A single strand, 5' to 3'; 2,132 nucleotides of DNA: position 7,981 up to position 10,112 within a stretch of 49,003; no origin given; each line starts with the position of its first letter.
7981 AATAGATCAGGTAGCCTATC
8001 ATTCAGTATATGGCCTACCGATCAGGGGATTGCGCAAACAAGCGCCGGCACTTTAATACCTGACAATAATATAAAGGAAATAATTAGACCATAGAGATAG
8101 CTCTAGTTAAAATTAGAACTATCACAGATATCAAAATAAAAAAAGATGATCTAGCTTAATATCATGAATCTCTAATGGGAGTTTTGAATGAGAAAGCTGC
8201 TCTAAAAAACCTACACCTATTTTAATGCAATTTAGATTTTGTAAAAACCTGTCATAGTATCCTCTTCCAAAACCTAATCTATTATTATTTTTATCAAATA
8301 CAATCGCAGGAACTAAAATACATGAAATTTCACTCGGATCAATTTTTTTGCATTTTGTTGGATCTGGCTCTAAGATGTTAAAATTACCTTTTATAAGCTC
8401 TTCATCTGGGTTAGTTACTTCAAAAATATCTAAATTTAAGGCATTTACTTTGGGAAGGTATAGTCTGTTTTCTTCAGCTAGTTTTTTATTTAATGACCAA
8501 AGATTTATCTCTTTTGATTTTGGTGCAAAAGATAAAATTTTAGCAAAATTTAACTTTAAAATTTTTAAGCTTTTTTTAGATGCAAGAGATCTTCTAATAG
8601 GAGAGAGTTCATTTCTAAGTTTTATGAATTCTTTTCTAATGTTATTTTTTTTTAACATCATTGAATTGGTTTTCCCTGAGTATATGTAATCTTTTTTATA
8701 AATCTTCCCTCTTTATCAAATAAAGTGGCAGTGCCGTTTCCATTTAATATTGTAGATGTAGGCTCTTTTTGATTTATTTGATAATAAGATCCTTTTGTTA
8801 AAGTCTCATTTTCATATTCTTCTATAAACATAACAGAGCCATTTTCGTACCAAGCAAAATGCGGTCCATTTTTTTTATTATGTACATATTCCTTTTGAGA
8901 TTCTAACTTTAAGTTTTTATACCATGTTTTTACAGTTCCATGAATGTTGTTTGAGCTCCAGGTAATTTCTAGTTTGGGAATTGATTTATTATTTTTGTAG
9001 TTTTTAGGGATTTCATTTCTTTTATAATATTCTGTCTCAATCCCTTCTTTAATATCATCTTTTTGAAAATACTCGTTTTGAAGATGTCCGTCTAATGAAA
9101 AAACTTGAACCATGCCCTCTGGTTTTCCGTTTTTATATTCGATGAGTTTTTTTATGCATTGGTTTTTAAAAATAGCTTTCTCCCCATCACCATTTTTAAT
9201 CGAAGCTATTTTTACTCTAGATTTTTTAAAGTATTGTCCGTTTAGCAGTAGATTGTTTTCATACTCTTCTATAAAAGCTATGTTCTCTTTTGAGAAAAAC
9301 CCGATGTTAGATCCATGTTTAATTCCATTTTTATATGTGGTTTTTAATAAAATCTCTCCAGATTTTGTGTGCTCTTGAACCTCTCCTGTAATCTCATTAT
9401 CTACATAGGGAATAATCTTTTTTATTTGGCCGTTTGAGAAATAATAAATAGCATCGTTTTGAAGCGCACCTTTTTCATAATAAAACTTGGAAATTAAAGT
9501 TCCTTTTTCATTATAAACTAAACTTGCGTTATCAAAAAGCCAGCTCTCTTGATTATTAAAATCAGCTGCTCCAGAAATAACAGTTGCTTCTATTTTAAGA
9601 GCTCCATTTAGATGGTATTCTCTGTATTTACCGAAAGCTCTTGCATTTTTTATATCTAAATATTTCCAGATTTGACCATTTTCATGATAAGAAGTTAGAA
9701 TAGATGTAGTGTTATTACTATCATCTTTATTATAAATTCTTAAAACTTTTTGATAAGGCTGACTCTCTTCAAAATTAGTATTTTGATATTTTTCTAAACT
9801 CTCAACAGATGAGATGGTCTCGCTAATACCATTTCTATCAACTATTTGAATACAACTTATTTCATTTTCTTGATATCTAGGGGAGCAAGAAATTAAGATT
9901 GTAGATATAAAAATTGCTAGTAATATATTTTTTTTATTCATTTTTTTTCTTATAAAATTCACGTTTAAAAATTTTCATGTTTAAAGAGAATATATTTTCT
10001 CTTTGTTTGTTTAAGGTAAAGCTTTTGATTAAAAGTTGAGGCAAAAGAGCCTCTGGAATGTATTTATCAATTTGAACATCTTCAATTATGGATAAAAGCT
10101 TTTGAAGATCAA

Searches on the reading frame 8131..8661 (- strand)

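Call 66: search_protein_families(library=pfam, proteins=[window:8131-8661:-], max_evalue=0.0001)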
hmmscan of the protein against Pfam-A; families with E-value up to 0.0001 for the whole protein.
window:8131-8661:- (176 aa): 1 family
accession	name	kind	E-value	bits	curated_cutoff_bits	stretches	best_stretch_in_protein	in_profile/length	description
PF01812.26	5-FTHF_cyc-lig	-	1.2e-26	94.2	27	1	5-173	1-183/186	5-formyltetrahydrofolate cyclo-ligase family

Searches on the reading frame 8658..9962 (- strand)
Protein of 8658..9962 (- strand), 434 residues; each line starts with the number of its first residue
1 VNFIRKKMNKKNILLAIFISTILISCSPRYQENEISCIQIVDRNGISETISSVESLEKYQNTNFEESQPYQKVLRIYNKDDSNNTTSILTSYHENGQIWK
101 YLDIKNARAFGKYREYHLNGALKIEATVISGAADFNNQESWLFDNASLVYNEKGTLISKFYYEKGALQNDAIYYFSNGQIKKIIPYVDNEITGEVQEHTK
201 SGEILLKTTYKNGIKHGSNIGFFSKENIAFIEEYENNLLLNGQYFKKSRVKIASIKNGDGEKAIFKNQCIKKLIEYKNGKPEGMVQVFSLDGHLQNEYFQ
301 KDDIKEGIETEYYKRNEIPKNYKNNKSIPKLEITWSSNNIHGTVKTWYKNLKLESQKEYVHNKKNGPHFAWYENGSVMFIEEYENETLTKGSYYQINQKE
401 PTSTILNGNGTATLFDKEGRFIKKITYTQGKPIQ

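Call 66: search_protein_families(library=pfam, proteins=[window:8658-9962:-], max_evalue=0.0001)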
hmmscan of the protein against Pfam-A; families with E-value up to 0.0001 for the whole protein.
window:8658-9962:- (434 aa): 1 family
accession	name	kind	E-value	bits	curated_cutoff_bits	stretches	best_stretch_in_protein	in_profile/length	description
PF07661.19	MORN_2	-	3.1e-10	39.5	29.6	0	171-188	5-22/22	MORN repeat variant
